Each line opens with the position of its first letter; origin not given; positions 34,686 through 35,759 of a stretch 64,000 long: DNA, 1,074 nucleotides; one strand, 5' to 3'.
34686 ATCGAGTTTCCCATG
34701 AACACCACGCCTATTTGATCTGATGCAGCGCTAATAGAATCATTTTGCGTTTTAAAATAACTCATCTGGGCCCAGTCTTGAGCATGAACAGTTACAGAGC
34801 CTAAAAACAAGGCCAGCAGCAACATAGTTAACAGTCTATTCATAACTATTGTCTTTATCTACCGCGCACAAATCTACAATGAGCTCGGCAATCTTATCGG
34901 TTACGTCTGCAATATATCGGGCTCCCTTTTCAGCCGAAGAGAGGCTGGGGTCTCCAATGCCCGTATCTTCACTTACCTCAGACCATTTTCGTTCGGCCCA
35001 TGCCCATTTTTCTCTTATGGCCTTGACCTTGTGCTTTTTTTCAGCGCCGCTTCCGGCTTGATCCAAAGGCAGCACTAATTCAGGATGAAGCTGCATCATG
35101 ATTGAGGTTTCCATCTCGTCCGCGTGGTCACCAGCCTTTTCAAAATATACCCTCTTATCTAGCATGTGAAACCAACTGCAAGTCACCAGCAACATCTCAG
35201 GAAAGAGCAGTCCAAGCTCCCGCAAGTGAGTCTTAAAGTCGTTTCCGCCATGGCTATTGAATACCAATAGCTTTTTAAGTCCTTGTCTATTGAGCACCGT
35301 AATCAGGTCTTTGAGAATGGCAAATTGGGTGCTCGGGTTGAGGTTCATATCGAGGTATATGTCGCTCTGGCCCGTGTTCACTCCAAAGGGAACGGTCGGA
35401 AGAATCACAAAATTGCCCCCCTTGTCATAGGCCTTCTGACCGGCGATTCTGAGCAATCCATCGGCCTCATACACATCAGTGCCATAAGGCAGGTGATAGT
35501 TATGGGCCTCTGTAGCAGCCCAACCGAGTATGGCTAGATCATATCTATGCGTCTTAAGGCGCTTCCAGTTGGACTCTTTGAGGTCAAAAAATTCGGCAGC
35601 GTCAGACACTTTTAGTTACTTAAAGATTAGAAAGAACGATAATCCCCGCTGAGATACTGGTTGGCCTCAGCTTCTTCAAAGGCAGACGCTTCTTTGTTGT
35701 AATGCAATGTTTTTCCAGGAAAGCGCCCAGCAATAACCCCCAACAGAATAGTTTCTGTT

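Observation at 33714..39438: Seven-gene operon joining a Tat-type Gfo/Idh/MocA oxidoreductase and two DUF1080 proteins to an HGSNAT/NagX-like membrane acetyltransferase, a creatininase-fold amidohydrolase and an SGNH esterase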

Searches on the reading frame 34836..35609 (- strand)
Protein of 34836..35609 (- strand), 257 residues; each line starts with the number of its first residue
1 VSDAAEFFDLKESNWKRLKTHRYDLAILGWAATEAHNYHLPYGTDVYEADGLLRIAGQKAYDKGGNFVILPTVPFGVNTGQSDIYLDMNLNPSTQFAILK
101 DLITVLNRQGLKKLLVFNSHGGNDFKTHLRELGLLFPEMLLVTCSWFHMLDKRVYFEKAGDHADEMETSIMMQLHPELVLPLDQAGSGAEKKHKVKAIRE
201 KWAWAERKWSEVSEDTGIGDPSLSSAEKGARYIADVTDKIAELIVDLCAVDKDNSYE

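Call 5: search_protein_families(library=pfam, proteins=[window:34839-35609:-], max_evalue=0.01)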
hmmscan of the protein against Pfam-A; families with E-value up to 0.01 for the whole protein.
seq(257 aa): 1 family
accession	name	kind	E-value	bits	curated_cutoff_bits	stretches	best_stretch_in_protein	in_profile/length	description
PF02633.19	Creatininase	-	3.9e-51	174.2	31.3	1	12-244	2-238/238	Creatinine amidohydrolase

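Call 6: search_protein_families(library=ncbifam, proteins=[window:34839-35609:-], max_evalue=0.01)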
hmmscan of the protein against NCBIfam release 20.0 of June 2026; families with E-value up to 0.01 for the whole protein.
seq(257 aa): 3 families
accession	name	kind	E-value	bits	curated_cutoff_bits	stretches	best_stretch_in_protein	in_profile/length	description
TIGR04448.1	creatininase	equivalog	5.6e-15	55.7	235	1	23-244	14-242/246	creatininase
TIGR03964.1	mycofact_creat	equivalog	1.5e-13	50.8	172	1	11-248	2-221/228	mycofactocin biosynthesis peptidyl-dipeptidase MftE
NF041098.2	diketo_inos_hlase_IolN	equivalog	6.2e-09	35.3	245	1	16-180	19-186/307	3-dehydro-scyllo-inosose hydrolase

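Call 10: find_homologous_proteins(query=window:34836-35609:-, max_evalue=1e-10)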
Query window:34836-35609:- (257 aa): 7999 proteins with E <= 1e-10 among 8000 candidates; the best 120 are listed.
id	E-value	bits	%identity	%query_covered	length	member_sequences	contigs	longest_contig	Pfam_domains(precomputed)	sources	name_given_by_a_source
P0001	1.2e-163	561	94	100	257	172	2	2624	PF02633.20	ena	-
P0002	7.0e-149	512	87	98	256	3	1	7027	PF02633.20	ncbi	ncbi:MAG: hypothetical protein RLZZ242_1207 [Bacteroidota bacterium]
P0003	1.3e-141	488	82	100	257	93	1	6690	PF02633.20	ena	-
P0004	2.4e-123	429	73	96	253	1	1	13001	PF02633.20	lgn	-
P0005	1.2e-122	426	93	76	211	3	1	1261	PF02633.20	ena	-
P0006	2.1e-122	425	72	96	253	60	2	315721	PF02633.20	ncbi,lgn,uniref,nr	ncbi:creatininase family protein [Algoriphagus aquimarinus]|uniref:Creatininase family protein n=1 T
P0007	1.0e-121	423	70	96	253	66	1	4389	PF02633.20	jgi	jgi:creatinine amidohydrolase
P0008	1.7e-121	422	72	96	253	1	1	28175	PF02633.20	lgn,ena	-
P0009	9.9e-121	420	69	97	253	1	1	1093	PF02633.20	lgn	-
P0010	1.9e-120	419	71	96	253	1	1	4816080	PF02633.20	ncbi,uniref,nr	ncbi:creatininase family protein [Algoriphagus halophytocola]|uniref:creatininase family protein n=1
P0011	1.9e-120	419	71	96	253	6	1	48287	PF02633.20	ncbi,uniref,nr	ncbi:creatininase family protein [Algoriphagus sp. AGSA1]|uniref:creatininase family protein n=1 Tax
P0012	2.3e-120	419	71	96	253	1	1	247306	PF02633.20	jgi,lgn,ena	-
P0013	5.3e-120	418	73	93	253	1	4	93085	PF02633.20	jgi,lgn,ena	jgi:creatinine amidohydrolase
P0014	1.1e-119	417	72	96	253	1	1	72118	PF02633.20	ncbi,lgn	-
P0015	2.8e-119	415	70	97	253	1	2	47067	PF02633.20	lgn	-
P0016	7.1e-119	414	70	96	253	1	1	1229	PF02633.20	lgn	-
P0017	7.3e-119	414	69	97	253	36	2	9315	PF02633.20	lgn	-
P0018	7.5e-119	414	70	96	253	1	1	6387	PF02633.20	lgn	-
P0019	1.6e-118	413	73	93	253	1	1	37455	PF02633.20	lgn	-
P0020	2.0e-118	412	71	96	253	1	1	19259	PF02633.20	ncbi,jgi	-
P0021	2.7e-118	412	70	97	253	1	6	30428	PF02633.20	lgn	-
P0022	7.4e-118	411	69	97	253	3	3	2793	PF02633.20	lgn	-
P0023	7.7e-118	410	72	94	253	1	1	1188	PF02633.20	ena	-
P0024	8.7e-118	410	70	97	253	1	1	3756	PF02633.20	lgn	-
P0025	8.7e-118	410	70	97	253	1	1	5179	PF02633.20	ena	-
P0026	9.4e-118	410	70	96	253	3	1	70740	PF02633.20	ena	-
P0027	1.6e-117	409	69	97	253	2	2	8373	PF02633.20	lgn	-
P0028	2.3e-117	409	69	97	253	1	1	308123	PF02633.20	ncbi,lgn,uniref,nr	ncbi:creatininase family protein [Algoriphagus pacificus]|uniref:Creatininase family protein n=1 Tax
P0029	2.4e-117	409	69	97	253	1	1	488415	PF02633.20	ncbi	ncbi:creatininase family protein [Algoriphagus namhaensis]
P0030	2.5e-117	409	68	97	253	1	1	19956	PF02633.20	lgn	-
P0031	3.2e-117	408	69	97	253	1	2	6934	PF02633.20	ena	-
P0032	3.6e-117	408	68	96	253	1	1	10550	PF02633.20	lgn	-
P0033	3.9e-117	408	68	96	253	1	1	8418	PF02633.20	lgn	-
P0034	6.1e-117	408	69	97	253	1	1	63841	PF02633.20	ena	-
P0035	8.1e-117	407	69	96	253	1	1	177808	PF02633.20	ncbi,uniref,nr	ncbi:creatininase family protein [Algoriphagus sediminis]|uniref:Creatininase family protein n=1 Tax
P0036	2.8e-116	405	70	96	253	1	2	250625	PF02633.20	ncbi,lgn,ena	-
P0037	3.6e-116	405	71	94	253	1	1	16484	PF02633.20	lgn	-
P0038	4.2e-116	405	68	97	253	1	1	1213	PF02633.20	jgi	-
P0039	5.3e-116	404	68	97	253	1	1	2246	PF02633.20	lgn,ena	-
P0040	5.3e-116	404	68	96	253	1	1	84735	PF02633.20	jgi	-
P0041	6.2e-116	404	68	97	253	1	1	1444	PF02633.20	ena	-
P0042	7.0e-116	404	68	97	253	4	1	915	PF02633.20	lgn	-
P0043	7.8e-116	404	68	96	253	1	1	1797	PF02633.20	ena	-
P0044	8.0e-116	404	67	97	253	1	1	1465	PF02633.20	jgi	-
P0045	1.1e-115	403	68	97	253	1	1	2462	PF02633.20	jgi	-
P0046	1.1e-115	403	67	97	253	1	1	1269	PF02633.20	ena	-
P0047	1.2e-115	403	69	96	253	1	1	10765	PF02633.20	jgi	jgi:creatinine amidohydrolase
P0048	1.7e-115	403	68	96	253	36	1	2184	PF02633.20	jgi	jgi:creatinine amidohydrolase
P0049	2.4e-115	402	65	96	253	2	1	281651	PF02633.20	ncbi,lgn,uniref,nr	ncbi:MAG: creatininase family protein [Algoriphagus sp.]|uniref:creatininase family protein n=1 Tax=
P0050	2.4e-115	402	68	96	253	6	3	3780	PF02633.20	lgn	-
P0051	2.4e-115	402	66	96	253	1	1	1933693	PF02633.20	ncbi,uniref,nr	ncbi:creatininase family protein [Algoriphagus limi]|uniref:Creatininase family protein n=1 Tax=Algo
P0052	6.0e-115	401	68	97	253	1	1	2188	PF02633.20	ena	-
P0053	1.0e-114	400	67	97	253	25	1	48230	PF02633.20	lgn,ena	-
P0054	3.2e-114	399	66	96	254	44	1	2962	PF02633.20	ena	-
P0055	4.6e-114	398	67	96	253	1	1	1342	PF02633.20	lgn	-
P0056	4.6e-114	398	66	97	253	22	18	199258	PF02633.20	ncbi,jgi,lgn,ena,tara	tara:strand:- start:11115 stop:11876 length:762 start_codon:yes stop_codon:yes gene_type:complete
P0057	5.6e-114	398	67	97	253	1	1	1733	PF02633.20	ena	-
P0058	5.9e-114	398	64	97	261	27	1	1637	PF02633.20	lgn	-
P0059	9.3e-114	397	64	97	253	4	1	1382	PF02633.20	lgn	-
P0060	1.3e-113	397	66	96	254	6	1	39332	PF02633.20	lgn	-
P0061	1.3e-113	397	67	96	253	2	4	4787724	PF02633.20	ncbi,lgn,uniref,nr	ncbi:creatininase family protein [Algoriphagus machipongonensis]|uniref:Amidase n=1 Tax=Algoriphagus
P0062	1.5e-113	396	67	96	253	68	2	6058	PF02633.20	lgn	-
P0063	1.6e-113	396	64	96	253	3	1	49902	PF02633.20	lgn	-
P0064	2.1e-113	396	66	97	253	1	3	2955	PF02633.20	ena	-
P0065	2.3e-113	396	65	97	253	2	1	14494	PF02633.20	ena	-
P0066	3.1e-113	395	67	97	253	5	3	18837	PF02633.20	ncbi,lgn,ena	-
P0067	4.2e-113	395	64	97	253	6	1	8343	PF02633.20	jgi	jgi:creatinine amidohydrolase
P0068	5.2e-113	395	65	97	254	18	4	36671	PF02633.20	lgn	-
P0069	5.3e-113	395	63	97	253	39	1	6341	PF02633.20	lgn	-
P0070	6.0e-113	394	66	96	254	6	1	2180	PF02633.20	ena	-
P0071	6.1e-113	394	66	97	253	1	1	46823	PF02633.20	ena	-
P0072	7.2e-113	394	67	96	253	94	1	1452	PF02633.20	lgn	-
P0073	1.7e-112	393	66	97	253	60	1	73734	PF02633.20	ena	-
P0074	1.9e-112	393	63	97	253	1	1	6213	PF02633.20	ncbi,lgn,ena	-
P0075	1.9e-112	393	67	97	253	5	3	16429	PF02633.20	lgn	-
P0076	2.4e-112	392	65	97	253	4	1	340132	PF02633.20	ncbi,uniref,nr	ncbi:creatininase family protein [Cecembia rubra]|uniref:Creatinine amidohydrolase n=1 Tax=Cecembia 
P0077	3.5e-112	392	67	97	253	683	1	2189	PF02633.20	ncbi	-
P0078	4.4e-112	392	66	97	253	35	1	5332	PF02633.20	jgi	jgi:creatinine amidohydrolase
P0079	4.5e-112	392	66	97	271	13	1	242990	PF02633.20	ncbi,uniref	ncbi:creatininase family protein [Algoriphagus jejuensis]|uniref:Creatininase family protein n=2 Tax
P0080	4.6e-112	392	66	97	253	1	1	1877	PF02633.20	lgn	-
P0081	6.0e-112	391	66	97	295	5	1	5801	PF02633.20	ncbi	-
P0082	6.2e-112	391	66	97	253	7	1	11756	PF02633.20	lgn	-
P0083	7.1e-112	391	65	96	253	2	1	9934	PF02633.20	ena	-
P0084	7.3e-112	391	65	97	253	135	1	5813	PF02633.20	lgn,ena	-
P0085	8.0e-112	391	66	97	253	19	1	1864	PF02633.20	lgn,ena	-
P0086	1.0e-111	390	65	96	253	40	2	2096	PF02633.20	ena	-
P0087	1.4e-111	390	65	97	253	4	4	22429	PF02633.20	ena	-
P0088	1.6e-111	390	67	94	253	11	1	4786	PF02633.20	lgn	-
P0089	1.8e-111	390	66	96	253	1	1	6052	PF02633.20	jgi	-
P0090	1.9e-111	390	65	96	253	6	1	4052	PF02633.20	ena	-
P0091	1.9e-111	390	67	96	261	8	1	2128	PF02633.20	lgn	-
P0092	2.3e-111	389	66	97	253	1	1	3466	PF02633.20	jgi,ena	jgi:creatinine amidohydrolase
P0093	2.4e-111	389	65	96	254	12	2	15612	PF02633.20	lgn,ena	-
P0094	2.6e-111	389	64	97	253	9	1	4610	PF02633.20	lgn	-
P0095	2.8e-111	389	66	96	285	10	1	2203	PF02633.20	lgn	-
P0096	2.9e-111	389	65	96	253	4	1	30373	PF02633.20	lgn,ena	-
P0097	3.0e-111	389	67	93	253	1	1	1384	PF02633.20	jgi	jgi:creatinine amidohydrolase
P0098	3.1e-111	389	65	96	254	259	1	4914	PF02633.20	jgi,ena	-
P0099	3.3e-111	389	67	97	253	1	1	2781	PF02633.20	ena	-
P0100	3.6e-111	389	65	97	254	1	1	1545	PF02633.20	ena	-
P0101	3.7e-111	389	66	96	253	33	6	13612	PF02633.20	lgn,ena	-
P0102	4.9e-111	388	65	96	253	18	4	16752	PF02633.20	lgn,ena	-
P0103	6.2e-111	388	64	97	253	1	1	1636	PF02633.20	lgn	-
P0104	6.5e-111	388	66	96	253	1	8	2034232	PF02633.20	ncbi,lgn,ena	ncbi:MAG: creatininase family protein [Flavobacteriaceae bacterium]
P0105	6.8e-111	388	65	96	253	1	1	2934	PF02633.20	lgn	-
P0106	7.4e-111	388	67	94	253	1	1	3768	PF02633.20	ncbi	-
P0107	7.6e-111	388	64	97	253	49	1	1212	PF02633.20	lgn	-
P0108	8.6e-111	387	66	97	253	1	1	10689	PF02633.20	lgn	-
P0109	1.0e-110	387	67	97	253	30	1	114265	PF02633.20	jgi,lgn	jgi:creatinine amidohydrolase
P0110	1.3e-110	387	65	96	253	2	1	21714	PF02633.20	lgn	-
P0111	1.6e-110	386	65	97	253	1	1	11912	PF02633.20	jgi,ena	-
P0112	2.0e-110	386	66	96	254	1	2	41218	PF02633.20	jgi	jgi:creatinine amidohydrolase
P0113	2.3e-110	386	65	97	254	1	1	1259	PF02633.20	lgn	-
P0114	2.4e-110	386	66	97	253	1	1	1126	PF02633.20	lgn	-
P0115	2.6e-110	386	66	96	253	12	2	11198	PF02633.20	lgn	-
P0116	2.7e-110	386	63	97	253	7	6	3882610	PF02633.20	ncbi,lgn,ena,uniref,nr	ncbi:creatininase family protein [Algoriphagus sanaruensis]|uniref:Amidase n=1 Tax=Algoriphagus sana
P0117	3.0e-110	386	65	97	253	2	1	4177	PF02633.20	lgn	-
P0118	3.1e-110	386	64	97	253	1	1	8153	PF02633.20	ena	-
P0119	3.1e-110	386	65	97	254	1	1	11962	PF02633.20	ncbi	-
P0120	3.5e-110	385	67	96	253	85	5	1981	PF02633.20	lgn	-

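Call 12: find_encoding_contigs(protein=P0006, flank=10000, max_places=3)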
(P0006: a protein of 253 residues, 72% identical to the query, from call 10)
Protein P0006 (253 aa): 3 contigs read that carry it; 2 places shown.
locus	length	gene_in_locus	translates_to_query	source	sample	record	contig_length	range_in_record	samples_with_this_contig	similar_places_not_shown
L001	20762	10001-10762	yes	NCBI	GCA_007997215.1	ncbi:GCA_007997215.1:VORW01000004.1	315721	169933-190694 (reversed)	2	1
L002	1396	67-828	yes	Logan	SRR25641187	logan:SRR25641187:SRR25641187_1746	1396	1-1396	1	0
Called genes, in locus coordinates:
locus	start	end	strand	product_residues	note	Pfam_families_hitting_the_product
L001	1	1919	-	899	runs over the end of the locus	PF00246:Peptidase_M14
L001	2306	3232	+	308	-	PF13793:Pribosyltran_N, PF00156:Pribosyltran, PF14572:Pribosyl_synth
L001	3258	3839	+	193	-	PF01386:Ribosomal_L25p, PF14693:Ribosomal_TL5_C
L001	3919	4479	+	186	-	PF01195:Pept_tRNA_hydro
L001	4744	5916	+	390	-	PF01053:Cys_Met_Meta_PP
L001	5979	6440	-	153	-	PF00571:CBS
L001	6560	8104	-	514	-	PF01839:FG-GAP (faint), PF13517:FG-GAP_3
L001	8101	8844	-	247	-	PF03932:CutC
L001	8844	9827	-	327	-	PF01112:Asparaginase_2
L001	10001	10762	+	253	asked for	PF02633:Creatininase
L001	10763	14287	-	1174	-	PF13517:FG-GAP_3, PF07593:UnbV_ASPIC, PF01839:FG-GAP (weak), PF13517:FG-GAP_3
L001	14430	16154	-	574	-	PF14322:SusD-like_3, PF07980:SusD_RagB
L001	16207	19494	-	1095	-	PF13620:CarboxypepD_reg, PF13715:CarbopepD_reg_2, PF07715:Plug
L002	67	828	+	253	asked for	PF02633:Creatininase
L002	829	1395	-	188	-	?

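Call 13: find_encoding_contigs(protein=P0104, flank=10000, max_places=3)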
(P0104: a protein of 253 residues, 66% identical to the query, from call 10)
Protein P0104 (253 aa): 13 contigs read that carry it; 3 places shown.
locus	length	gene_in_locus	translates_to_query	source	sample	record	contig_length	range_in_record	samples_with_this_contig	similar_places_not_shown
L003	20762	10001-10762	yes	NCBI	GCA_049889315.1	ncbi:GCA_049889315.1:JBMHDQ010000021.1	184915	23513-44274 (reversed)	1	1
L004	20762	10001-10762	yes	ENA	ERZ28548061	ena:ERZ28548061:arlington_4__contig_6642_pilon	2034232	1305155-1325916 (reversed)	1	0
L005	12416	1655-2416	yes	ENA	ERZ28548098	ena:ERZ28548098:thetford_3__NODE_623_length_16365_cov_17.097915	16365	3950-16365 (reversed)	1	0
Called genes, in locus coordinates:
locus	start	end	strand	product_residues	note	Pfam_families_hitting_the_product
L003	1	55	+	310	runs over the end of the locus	PF12146:Hydrolase_4, PF20408:Abhydrolase_11 (faint), PF00561:Abhydrolase_1, PF12697:Abhydrolase_6, PF12695:Abhydrolase_5 (faint)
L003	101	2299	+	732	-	PF06452:CBM9_1 (weak), PF19313:DUF5916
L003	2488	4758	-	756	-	PF00933:Glyco_hydro_3, PF01915:Glyco_hydro_3_C, PF14310:Fn3-like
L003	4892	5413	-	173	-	-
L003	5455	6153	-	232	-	PF00583:Acetyltransf_1, PF13673:Acetyltransf_10 (weak), PF13508:Acetyltransf_7, PF08445:FR47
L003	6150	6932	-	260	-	-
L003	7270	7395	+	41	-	-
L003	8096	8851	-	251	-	-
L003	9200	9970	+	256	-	-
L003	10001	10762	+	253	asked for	PF02633:Creatininase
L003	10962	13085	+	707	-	PF00141:peroxidase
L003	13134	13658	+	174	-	-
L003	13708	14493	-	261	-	-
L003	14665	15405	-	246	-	-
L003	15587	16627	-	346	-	PF24827:AstE_AspA_cat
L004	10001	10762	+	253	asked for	PF02633:Creatininase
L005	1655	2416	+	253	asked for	PF02633:Creatininase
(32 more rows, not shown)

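Call 14: find_encoding_contigs(protein=P0002, flank=10000, max_places=2)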
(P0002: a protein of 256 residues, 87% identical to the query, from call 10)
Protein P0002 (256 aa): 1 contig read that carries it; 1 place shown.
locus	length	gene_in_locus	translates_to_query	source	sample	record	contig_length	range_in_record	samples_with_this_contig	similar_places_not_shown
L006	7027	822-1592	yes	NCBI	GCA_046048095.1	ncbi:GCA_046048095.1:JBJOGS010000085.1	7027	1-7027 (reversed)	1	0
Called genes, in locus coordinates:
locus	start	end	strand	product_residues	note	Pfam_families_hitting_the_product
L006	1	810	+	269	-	PF19051:GFO_IDH_MocA_C2 (weak)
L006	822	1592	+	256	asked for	PF02633:Creatininase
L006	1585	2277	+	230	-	PF00657:Lipase_GDSL, PF13472:Lipase_GDSL_2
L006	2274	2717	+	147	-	PF09917:DUF2147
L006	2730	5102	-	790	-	PF17162:DUF5118 (weak), PF17148:DUF5117, PF16313:DUF4953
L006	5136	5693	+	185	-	PF03929:PepSY_TM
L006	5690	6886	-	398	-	PF13354:Beta-lactamase2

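Call 29: search_solved_structures(query=window:34836-35609:-, max_evalue=0.001, show_alignments=1)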
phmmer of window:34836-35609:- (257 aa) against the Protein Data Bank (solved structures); distinct sequences matched with E-value up to 0.001: 2.
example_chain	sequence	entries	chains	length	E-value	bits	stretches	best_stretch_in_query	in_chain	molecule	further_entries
3lub_A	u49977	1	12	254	6.3e-56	192.7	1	9-248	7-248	Putative creatinine amidohydrolase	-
3no4_A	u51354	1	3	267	1.9e-07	33.9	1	28-180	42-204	creatinine amidohydrolase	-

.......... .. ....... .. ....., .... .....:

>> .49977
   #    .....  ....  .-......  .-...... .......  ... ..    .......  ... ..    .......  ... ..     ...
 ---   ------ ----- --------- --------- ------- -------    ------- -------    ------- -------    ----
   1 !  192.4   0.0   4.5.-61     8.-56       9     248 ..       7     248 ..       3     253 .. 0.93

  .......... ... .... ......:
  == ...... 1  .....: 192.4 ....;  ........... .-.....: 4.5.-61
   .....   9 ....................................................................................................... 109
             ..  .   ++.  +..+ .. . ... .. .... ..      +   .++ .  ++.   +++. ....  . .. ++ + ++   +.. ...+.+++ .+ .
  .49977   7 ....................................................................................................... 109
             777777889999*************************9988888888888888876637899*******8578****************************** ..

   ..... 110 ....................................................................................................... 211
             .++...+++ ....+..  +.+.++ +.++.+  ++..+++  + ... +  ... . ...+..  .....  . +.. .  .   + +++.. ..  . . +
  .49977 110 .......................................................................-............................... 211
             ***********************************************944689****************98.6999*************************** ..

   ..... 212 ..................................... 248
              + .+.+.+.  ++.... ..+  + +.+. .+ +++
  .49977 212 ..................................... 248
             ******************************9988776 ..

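Call 53: find_encoding_contigs(protein=P0056, flank=8000, max_places=4)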
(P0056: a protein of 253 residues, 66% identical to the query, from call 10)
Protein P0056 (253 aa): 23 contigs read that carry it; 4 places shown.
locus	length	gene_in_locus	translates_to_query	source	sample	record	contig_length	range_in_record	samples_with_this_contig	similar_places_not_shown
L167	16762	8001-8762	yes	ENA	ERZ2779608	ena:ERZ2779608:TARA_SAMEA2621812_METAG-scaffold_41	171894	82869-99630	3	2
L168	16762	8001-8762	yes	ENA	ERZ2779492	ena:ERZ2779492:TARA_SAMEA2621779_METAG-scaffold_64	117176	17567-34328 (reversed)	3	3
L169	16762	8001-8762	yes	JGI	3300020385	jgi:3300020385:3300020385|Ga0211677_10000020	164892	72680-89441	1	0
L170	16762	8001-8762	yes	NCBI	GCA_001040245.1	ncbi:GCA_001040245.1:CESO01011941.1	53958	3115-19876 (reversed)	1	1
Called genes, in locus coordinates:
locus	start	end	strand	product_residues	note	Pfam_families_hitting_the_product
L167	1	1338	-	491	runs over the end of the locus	PF07991:KARI_N, PF01450:KARI_C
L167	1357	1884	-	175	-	PF01842:ACT, PF13291:ACT_4 (weak), PF22629:ACT_AHAS_ss, PF13710:ACT_5 (weak), PF10369:ALS_ss_C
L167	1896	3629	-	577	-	PF02776:TPP_enzyme_N, PF00205:TPP_enzyme_M, PF02775:TPP_enzyme_C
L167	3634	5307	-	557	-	PF00920:ILVD_EDD_N, PF24877:ILV_EDD_C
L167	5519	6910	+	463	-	PF00171:Aldedh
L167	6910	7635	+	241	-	PF00881:Nitroreductase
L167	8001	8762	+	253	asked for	PF02633:Creatininase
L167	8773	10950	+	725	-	PF19313:DUF5916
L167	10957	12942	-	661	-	PF11412:DsbD_N (weak), PF02683:DsbD_TM, PF03190:Thioredox_DsbH (weak), PF13098:Thioredoxin_2 (weak), PF13899:Thioredoxin_7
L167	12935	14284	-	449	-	PF01171:ATP_bind_3, PF28558:TilS_SCL, PF11734:TilS_C (weak)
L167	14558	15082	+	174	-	PF00583:Acetyltransf_1, PF13508:Acetyltransf_7 (weak)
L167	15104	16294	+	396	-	PF00764:Arginosuc_synth, PF06508:QueC (weak), PF20979:Arginosuc_syn_C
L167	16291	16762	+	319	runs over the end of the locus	PF01118:Semialdhyde_dh, PF22698:Semialdhyde_dhC_1, PF02774:Semialdhyde_dhC (faint)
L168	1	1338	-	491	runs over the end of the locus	PF07991:KARI_N, PF01450:KARI_C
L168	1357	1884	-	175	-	PF01842:ACT, PF13291:ACT_4 (weak), PF22629:ACT_AHAS_ss, PF13710:ACT_5 (weak), PF10369:ALS_ss_C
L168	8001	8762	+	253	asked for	PF02633:Creatininase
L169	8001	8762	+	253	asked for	PF02633:Creatininase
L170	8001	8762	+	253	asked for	PF02633:Creatininase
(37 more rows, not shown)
